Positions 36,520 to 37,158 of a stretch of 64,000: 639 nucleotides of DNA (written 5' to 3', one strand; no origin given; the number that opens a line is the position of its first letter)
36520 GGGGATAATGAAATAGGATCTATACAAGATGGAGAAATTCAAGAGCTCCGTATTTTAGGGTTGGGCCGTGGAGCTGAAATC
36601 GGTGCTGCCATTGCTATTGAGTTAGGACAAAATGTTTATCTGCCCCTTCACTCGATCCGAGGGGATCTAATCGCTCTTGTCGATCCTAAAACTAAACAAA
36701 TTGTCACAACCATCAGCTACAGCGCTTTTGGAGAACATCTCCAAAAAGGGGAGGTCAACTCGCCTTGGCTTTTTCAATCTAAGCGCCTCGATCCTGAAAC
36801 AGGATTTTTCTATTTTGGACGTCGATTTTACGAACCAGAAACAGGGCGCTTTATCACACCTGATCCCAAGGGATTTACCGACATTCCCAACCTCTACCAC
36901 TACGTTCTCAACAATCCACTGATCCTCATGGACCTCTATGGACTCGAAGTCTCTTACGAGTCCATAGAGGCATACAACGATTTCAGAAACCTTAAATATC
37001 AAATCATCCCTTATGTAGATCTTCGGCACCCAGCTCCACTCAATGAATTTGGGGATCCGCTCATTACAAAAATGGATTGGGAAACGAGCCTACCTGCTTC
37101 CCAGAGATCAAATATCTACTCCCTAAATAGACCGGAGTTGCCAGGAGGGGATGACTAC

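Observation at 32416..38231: Sec-signal RHS/YD-repeat protein with a lipase-like tip and a coupled exported partner, beside tRNA-Arg in a chlamydial genome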

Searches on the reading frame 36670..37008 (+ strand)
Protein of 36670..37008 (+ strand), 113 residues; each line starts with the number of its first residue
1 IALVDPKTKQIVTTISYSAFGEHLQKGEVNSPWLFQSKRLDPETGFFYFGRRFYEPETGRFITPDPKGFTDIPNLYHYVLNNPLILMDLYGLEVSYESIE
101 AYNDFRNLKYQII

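Call 72: search_solved_structures(query=window:36670-37008:+, max_evalue=0.001, show_alignments=5)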
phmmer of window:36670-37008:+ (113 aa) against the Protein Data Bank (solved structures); distinct sequences matched with E-value up to 0.001: 25.
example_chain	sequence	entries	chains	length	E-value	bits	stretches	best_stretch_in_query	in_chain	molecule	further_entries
6sup_A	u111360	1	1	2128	3.6e-11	46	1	38-100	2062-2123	TcdB2,TccC3,Cell division control protein 42 homolog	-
6l7i_G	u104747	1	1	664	4.2e-10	42.6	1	38-92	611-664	TccC2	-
6suq_A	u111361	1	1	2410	5.3e-10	42.2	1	38-95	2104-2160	TcdB2,TccC3,Genome polyprotein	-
6suf_F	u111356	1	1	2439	5.7e-10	42.1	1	38-93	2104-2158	TcdB2,TccC3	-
6h6e_F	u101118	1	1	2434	5.8e-10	42.1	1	38-93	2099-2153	TcdB2,TccC3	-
9c4k_Q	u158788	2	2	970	8.7e-10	41.5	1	39-93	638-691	Toxin subunit YenC2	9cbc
6h6g_A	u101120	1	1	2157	1.4e-09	40.9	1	38-92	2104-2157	TcdB2,TccC3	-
4o9x_A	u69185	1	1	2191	1.4e-09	40.8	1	38-92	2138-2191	TcdB2, TccC3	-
4igl_B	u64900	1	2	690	1.6e-09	40.7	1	39-91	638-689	YenC2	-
6sue_F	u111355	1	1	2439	7.8e-09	38.5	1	38-93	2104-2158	TcdB2,TccC3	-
6h6f_F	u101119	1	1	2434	7.9e-09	38.4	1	38-93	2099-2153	TcdB2,TccC3,TccC3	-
5kis_B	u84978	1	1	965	1.1e-08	38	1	38-88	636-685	RHS2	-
7q97_A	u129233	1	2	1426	3e-08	36.6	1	34-88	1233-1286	Rhs family protein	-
8cp6_B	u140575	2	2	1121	6.2e-08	35.6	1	31-92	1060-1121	Toxin protein Tse5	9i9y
8h8a_A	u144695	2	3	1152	3.7e-07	33.1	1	10-88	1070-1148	Putative Rhs-family protein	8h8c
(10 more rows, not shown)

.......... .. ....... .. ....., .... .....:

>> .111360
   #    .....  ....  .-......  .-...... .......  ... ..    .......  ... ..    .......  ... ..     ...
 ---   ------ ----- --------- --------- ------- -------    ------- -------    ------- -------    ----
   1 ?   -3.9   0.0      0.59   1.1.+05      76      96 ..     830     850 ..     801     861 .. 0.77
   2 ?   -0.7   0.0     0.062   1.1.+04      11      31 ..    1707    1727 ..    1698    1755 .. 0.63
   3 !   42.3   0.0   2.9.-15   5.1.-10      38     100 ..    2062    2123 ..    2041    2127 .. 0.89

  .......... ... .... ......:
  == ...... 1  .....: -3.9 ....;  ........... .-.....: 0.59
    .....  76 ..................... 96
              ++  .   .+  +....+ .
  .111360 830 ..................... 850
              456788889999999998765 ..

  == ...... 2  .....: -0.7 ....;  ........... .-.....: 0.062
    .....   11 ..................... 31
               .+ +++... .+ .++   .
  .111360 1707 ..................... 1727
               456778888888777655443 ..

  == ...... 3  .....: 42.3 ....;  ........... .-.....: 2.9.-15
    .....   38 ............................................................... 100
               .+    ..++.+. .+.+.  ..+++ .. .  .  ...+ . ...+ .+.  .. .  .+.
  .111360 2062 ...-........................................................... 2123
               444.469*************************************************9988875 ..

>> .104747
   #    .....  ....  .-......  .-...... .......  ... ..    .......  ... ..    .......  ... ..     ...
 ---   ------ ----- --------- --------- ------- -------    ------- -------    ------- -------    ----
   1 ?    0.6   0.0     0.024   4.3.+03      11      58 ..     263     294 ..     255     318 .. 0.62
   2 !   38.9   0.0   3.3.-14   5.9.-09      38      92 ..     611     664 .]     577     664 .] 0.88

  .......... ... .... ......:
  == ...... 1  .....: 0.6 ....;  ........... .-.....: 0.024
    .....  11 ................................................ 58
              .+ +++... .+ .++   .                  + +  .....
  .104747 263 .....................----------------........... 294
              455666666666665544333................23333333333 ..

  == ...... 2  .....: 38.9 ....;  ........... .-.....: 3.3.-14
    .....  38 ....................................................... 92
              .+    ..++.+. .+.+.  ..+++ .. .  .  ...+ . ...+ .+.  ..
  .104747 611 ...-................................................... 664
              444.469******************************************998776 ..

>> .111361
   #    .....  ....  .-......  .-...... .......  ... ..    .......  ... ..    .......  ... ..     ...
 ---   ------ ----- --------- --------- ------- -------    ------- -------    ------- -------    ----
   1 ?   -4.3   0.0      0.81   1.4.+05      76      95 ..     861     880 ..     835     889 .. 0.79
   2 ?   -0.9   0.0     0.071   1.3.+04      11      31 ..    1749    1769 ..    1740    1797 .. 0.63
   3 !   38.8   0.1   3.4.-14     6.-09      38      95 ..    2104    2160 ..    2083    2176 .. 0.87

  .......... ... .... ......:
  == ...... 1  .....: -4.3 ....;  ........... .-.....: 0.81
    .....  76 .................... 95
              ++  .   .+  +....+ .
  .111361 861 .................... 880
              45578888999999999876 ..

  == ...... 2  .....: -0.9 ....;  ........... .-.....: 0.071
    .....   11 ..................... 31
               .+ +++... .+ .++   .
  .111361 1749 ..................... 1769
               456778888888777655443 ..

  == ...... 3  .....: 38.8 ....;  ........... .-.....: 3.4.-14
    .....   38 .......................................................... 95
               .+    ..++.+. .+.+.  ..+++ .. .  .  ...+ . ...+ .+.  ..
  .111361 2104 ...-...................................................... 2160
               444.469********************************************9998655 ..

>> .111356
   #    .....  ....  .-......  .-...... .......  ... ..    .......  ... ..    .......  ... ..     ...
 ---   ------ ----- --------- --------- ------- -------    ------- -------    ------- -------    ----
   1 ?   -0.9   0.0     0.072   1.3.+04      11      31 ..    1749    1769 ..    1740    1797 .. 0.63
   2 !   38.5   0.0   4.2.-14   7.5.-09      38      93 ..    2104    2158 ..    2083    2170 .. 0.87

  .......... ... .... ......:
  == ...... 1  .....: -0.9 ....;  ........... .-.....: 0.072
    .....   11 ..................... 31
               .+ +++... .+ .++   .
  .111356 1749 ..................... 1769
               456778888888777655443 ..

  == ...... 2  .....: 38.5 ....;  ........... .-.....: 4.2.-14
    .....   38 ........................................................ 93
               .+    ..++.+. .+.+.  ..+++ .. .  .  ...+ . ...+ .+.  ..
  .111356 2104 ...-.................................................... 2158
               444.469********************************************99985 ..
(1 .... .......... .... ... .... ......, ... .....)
